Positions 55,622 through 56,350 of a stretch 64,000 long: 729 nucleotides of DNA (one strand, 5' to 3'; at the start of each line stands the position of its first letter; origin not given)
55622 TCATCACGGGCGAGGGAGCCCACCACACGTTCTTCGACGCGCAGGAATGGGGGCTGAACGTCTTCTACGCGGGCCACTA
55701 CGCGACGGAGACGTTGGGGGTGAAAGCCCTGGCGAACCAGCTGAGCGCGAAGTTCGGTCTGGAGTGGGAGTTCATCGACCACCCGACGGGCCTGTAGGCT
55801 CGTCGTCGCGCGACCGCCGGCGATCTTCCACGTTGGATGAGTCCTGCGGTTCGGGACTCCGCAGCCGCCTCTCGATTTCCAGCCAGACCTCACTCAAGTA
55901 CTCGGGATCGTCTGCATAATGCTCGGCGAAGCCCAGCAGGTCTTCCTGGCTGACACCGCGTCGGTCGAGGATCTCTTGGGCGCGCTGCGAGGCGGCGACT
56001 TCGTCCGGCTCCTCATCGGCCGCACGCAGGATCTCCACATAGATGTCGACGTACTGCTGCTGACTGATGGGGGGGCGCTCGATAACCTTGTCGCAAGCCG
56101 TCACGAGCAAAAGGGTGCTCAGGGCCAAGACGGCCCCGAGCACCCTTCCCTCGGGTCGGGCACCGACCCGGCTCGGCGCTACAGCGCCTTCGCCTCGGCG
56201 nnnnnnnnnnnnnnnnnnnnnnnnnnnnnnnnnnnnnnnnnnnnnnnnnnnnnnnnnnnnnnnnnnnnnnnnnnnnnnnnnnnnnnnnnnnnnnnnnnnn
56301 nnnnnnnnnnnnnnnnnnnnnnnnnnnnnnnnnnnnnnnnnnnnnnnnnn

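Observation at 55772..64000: M48 protease, CarboxypepD_reg TonB-dependent receptor, two beta-propeller lipoproteins, OPT transporter and small lipoprotein: candidate two-membrane import pathway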

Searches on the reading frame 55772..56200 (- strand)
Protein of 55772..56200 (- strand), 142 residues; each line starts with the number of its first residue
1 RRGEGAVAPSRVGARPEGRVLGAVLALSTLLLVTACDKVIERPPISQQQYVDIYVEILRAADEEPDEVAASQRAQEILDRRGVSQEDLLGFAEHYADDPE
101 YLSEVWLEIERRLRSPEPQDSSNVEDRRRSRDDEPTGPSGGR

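Call 5: search_protein_families(library=pfam, proteins=[window:55772-56200:-], max_evalue=0.01)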
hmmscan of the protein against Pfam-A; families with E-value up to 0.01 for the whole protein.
window:55772-56200:- (142 aa): 0 families

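Call 6: search_protein_families(library=ncbifam, proteins=[window:55772-56200:-], max_evalue=0.01)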
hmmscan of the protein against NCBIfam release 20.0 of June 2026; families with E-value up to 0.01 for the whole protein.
window:55772-56200:- (142 aa): 0 families

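Call 68: search_solved_structures(query=window:55772-56167:-, max_evalue=1)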
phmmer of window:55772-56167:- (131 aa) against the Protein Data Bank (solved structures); distinct sequences matched with E-value up to 1: 1.
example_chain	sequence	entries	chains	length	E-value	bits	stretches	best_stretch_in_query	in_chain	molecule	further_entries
1yt8_A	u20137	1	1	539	0.8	13.2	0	55-87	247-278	thiosulfate sulfurtransferase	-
